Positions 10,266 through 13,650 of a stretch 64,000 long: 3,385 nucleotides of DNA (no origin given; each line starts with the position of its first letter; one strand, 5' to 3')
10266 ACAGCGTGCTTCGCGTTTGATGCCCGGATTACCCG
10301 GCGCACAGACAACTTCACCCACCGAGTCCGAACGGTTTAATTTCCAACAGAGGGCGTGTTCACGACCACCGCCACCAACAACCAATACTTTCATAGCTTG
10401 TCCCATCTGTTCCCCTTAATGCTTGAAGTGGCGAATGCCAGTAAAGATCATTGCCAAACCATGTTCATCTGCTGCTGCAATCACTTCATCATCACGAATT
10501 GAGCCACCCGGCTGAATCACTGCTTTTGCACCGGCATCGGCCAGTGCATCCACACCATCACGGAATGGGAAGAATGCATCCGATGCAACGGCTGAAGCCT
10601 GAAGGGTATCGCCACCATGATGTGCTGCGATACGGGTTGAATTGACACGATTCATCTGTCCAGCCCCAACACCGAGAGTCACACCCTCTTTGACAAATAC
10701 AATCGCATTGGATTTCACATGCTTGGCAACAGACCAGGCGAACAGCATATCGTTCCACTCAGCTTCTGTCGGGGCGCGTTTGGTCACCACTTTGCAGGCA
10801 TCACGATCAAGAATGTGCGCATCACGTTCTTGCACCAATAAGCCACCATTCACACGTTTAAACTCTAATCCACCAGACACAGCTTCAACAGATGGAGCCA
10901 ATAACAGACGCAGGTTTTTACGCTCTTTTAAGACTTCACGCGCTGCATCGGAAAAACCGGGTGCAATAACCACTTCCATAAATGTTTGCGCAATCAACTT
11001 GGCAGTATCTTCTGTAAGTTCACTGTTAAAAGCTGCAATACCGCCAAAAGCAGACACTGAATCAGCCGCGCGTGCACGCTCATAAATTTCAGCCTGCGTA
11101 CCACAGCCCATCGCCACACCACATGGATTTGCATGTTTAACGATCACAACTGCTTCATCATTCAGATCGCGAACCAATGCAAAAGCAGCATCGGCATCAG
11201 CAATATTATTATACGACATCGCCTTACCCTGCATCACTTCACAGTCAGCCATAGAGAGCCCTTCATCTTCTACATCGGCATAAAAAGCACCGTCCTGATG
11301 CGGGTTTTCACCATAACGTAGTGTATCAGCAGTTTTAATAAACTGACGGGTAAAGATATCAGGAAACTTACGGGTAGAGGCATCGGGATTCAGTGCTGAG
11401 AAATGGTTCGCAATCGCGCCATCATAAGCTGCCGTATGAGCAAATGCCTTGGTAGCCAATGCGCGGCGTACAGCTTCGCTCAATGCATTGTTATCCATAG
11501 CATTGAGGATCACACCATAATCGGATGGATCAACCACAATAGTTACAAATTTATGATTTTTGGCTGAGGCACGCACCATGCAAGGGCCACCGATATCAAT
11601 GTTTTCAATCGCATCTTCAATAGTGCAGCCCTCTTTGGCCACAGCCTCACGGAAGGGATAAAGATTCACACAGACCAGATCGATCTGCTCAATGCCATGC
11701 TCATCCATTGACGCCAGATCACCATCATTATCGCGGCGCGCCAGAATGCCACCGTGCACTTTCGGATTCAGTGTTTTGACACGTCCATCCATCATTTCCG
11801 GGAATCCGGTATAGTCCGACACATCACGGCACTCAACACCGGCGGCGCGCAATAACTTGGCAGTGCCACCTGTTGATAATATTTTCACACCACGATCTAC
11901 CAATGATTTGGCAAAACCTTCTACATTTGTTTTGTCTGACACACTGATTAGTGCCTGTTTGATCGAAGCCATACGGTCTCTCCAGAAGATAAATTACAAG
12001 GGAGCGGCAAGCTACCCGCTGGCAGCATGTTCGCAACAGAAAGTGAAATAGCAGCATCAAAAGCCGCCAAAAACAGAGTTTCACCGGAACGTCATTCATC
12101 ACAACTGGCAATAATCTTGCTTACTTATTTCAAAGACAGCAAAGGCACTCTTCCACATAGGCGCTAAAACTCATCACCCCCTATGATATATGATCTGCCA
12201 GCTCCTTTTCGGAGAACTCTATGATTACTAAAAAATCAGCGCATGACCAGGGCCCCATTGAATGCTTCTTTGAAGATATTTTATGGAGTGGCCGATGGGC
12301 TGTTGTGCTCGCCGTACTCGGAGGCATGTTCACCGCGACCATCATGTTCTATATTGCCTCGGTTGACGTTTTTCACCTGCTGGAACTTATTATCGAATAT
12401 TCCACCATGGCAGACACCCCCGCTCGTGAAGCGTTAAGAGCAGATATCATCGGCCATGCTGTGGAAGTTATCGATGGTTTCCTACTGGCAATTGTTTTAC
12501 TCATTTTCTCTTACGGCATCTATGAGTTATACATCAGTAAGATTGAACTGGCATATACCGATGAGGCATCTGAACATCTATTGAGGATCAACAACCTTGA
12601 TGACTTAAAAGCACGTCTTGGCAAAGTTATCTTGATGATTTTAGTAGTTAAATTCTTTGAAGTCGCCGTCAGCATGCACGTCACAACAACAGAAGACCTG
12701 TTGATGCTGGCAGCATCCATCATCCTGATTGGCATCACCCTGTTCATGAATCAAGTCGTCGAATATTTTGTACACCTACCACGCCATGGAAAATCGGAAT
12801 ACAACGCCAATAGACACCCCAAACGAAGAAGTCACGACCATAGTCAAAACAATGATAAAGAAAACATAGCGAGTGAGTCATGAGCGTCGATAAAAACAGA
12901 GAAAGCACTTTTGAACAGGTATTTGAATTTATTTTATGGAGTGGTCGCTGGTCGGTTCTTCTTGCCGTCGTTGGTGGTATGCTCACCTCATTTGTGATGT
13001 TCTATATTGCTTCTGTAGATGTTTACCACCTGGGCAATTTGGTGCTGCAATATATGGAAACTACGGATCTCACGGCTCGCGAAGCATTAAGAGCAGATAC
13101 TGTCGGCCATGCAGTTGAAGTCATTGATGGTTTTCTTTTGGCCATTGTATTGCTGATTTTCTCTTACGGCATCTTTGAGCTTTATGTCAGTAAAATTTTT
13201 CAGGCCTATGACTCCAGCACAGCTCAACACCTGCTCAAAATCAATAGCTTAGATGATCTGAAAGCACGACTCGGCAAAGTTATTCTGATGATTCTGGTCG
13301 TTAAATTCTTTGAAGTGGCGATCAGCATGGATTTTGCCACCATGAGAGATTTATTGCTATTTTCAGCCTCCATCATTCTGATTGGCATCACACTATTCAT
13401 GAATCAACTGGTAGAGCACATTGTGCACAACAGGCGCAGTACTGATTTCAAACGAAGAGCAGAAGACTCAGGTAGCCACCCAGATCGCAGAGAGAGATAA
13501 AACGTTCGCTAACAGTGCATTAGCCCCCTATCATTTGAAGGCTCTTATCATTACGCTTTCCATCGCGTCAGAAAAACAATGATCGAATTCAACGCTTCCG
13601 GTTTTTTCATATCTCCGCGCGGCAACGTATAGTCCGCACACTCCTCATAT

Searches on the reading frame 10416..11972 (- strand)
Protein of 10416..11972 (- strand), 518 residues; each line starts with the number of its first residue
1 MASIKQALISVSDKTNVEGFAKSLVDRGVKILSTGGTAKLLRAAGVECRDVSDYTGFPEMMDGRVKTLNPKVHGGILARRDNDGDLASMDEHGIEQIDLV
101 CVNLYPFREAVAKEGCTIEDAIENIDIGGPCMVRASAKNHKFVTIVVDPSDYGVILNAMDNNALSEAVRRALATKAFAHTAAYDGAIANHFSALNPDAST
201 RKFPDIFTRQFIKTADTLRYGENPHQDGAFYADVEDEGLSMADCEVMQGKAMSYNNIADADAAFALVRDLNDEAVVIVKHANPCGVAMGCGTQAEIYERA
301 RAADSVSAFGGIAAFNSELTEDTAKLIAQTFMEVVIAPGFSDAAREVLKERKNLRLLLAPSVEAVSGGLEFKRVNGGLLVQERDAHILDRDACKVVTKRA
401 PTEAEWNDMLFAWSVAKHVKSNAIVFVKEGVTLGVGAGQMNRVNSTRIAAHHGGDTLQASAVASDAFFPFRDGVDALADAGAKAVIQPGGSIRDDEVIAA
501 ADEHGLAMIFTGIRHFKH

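Call 33: search_protein_families(library=pfam, proteins=[window:10416-11972:-], max_evalue=0.001)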
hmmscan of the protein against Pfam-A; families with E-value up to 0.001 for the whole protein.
window:10416-11972:- (518 aa): 2 families
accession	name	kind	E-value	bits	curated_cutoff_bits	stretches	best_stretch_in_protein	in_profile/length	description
PF01808.24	AICARFT_IMPCHas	-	1.4e-117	393.1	25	1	136-451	1-310/311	AICARFT/IMPCHase bienzyme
PF02142.27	MGS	-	5e-25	87.9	24.1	1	19-130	4-93/94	MGS-like domain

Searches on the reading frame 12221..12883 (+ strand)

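Call 33: search_protein_families(library=pfam, proteins=[window:12221-12883:+], max_evalue=0.001)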
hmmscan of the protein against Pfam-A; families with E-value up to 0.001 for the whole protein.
window:12221-12883:+ (220 aa): 1 family
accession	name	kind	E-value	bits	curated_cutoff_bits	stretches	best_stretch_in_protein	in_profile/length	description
PF03350.21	UPF0114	-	5.1e-29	101.3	23.1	1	21-148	1-116/117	Uncharacterized protein family, UPF0114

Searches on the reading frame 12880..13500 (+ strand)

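Call 33: search_protein_families(library=pfam, proteins=[window:12880-13500:+], max_evalue=0.001)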
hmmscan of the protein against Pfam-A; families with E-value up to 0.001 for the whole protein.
window:12880-13500:+ (206 aa): 1 family
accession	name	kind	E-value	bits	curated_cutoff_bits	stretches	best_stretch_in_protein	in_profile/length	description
PF03350.21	UPF0114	-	5.4e-27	94.8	23.1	1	19-146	1-116/117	Uncharacterized protein family, UPF0114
